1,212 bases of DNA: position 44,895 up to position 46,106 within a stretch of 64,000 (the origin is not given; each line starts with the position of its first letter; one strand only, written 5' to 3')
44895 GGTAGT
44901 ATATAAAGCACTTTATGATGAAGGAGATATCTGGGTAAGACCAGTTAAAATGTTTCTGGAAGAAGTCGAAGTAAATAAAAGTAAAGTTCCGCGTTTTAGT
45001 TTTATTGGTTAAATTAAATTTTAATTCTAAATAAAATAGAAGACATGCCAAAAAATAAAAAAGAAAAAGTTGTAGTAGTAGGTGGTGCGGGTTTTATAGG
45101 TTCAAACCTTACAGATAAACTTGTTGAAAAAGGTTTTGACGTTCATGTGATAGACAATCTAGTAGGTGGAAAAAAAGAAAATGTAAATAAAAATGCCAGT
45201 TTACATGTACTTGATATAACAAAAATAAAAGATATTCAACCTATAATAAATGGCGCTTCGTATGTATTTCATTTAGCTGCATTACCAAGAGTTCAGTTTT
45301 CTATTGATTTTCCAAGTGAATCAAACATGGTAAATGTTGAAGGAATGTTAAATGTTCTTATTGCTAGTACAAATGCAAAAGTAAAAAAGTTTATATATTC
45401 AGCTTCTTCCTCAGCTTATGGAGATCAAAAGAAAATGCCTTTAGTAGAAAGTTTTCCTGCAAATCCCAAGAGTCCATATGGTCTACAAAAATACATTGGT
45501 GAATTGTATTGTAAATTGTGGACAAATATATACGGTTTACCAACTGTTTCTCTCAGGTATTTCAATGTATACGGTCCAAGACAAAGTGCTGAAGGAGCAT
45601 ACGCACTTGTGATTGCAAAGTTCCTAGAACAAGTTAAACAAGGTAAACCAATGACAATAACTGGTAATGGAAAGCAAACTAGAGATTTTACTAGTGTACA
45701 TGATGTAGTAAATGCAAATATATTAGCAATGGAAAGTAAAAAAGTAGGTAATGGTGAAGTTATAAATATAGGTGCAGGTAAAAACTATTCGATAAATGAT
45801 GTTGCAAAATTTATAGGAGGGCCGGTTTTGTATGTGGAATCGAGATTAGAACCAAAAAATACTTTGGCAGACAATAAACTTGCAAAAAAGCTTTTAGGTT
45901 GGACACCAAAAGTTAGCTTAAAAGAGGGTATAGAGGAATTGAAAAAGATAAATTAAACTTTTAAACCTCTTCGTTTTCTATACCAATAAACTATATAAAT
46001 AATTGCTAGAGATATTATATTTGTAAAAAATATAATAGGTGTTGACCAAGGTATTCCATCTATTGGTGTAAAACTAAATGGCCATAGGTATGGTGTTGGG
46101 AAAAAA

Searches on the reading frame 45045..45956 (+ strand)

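Call 16: search_protein_families(library=pfam, proteins=[window:45045-45956:+], max_evalue=0.001)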
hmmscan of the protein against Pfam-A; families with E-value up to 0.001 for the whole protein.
window:45045-45956:+ (303 aa): 8 families
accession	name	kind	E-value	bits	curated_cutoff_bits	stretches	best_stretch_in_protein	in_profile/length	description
PF01370.27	Epimerase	-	3.2e-60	204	20.9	1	9-243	1-240/240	NAD dependent epimerase/dehydratase family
PF16363.11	GDP_Man_Dehyd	-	2.7e-53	182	27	1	11-298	2-331/332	GDP-mannose 4,6 dehydratase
PF01073.25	3Beta_HSD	-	1.1e-25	90.7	22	1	10-230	1-230/280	3-beta hydroxysteroid dehydrogenase/isomerase family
PF02719.21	Polysacc_synt_2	-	2e-17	63.8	20.2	1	9-256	1-242/293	Polysaccharide biosynthesis protein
PF04321.23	RmlD_sub_bind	-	1e-09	38.3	27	1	8-272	2-242/287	RmlD substrate binding domain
PF07993.18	NAD_binding_4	-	8.3e-07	28.8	20.1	1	63-224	81-257/258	Male sterility protein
PF13460.12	NAD_binding_10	-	3.1e-06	27.6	27.2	1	13-129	1-106/184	NAD(P)H-binding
PF05368.20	NmrA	-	9.5e-06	25.8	27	1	5-134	1-121/298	NmrA-like family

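Call 38: search_protein_families(library=ncbifam, proteins=[window:45045-45956:+], max_evalue=0.0001)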
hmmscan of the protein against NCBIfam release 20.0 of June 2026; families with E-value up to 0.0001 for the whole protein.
window:45045-45956:+ (303 aa): 29 families (the best 25 are shown)
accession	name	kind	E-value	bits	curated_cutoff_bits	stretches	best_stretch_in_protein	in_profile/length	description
NF011728.1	PRK15181.1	equivalog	3.2e-46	157.9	760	1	8-258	17-279/348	Vi polysaccharide biosynthesis UDP-N-acetylglucosaminuronic acid C-4 epimerase TviC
TIGR04180.1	EDH_00030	hypoth_equivalog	3e-45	154.5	475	1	9-290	1-296/297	NAD-dependent 4,6-dehydratase LegB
TIGR01179.1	galE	equivalog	1.8e-43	148.6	262.3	1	8-293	1-315/332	UDP-glucose 4-epimerase GalE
TIGR02197.1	heptose_epim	equivalog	7.5e-36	123.9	274.6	1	9-257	1-256/316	ADP-glyceromanno-heptose 6-epimerase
TIGR01181.1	dTDP_gluc_dehyt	equivalog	2.8e-34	118.6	365.1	1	9-298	2-306/321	dTDP-glucose 4,6-dehydratase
NF007956.0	PRK10675.1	subfamily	9.8e-29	100.5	394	1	8-263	2-286/338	UDP-glucose 4-epimerase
NF008360.0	PRK11150.1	equivalog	1.2e-23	83.8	452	1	9-255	2-248/310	ADP-glyceromanno-heptose 6-epimerase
NF047922.1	GDPFucSynFcl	equivalog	8.3e-21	74.7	500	1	6-299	2-297/308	GDP-L-fucose synthase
NF007582.0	PRK10217.1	equivalog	1.1e-20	74.1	698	1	8-254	3-263/355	dTDP-glucose 4,6-dehydratase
NF007490.0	PRK10084.1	subfamily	9.3e-19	67.6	649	1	8-255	2-271/361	dTDP-glucose 4,6-dehydratase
TIGR01472.1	gmd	equivalog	5e-18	65.4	415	1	11-252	5-259/342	GDP-mannose 4,6-dehydratase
NF042422.1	oxyalk_red_OleD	equivalog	7.2e-17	61.7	580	1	8-251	2-232/329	2-alkyl-3-oxoalkanoate reductase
NF043036.1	ErythonDh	equivalog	9.4e-16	57.9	325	1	8-157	2-161/321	D-erythronate dehydrogenase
NF008872.0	PRK11908.1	equivalog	9.5e-15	54.5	294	1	7-256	2-266/349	bifunctional UDP-4-keto-pentose/UDP-xylose synthase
TIGR03466.1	HpnA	hypoth_equivalog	6.6e-14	51.5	367.65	1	8-141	2-134/327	hopanoid-associated sugar epimerase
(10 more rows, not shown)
